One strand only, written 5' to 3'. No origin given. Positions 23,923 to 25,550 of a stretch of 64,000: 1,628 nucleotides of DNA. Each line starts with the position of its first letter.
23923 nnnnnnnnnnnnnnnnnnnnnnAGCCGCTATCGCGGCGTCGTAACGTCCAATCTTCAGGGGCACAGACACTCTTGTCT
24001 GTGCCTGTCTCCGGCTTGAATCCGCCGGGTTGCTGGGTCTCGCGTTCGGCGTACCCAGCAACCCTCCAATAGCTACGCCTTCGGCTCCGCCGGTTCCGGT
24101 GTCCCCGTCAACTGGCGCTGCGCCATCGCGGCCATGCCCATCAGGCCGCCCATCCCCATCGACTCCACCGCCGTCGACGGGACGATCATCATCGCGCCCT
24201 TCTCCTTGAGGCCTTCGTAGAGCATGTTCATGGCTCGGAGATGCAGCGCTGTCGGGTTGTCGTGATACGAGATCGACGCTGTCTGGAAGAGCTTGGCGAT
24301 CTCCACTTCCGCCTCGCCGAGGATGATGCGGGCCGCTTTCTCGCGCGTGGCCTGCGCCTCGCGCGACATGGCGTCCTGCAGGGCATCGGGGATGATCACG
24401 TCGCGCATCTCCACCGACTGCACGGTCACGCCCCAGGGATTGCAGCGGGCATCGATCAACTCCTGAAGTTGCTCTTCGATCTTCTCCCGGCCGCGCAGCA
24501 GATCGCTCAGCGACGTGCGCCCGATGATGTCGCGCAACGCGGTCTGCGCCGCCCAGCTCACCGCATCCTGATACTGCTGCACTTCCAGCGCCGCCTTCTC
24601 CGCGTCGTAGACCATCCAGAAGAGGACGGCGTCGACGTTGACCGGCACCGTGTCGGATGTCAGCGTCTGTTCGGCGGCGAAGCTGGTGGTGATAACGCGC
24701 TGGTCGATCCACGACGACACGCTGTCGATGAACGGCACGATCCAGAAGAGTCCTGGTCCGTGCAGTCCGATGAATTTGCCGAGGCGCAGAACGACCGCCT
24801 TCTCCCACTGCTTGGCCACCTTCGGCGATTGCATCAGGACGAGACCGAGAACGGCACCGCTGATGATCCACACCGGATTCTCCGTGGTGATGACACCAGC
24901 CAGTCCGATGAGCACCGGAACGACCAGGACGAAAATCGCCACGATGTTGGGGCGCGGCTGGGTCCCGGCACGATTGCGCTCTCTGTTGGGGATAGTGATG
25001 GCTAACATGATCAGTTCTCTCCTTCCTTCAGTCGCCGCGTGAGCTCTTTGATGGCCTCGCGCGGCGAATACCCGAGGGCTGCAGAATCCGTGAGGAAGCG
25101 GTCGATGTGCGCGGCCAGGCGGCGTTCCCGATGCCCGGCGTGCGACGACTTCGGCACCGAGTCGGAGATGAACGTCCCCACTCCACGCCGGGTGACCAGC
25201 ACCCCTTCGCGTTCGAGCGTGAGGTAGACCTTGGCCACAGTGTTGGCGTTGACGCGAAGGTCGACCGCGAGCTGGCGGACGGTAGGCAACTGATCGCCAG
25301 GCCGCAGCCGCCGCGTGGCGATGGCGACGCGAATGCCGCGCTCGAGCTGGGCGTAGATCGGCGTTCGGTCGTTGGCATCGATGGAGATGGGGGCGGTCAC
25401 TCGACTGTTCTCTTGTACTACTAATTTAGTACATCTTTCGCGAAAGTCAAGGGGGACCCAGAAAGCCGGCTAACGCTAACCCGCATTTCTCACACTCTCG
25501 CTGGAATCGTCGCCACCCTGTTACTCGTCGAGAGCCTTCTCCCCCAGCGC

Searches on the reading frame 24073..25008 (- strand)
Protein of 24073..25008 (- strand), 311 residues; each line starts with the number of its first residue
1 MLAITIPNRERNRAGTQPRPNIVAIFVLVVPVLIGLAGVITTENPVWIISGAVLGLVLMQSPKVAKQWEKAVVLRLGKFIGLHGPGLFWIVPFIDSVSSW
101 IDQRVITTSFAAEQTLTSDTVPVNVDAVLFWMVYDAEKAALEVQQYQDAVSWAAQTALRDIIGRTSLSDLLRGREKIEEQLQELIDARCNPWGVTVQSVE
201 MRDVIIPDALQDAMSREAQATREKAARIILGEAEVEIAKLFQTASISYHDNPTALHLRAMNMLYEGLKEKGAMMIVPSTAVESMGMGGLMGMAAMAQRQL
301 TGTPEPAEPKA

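Call 93: search_protein_families(library=pfam, proteins=[window:24073-25008:-], max_evalue=0.001)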
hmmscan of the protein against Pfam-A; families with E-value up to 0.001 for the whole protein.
window:24073-25008:- (311 aa): 1 family
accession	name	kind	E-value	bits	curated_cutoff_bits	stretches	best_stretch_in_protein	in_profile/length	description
PF01145.31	Band_7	-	6.7e-38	130.9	23.6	1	64-234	2-175/176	SPFH domain / Band 7 family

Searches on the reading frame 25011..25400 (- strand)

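Call 93: search_protein_families(library=pfam, proteins=[window:25011-25400:-], max_evalue=0.001)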
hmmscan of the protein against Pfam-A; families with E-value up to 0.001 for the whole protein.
window:25011-25400:- (129 aa): 2 families
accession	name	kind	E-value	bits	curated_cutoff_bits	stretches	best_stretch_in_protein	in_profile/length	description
PF00392.27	GntR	-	9.4e-16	57.7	27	1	16-78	2-64/64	Bacterial regulatory proteins, gntR family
PF02082.26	Rrf2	-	0.00036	21.1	30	1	22-75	8-60/132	Iron-dependent Transcriptional regulator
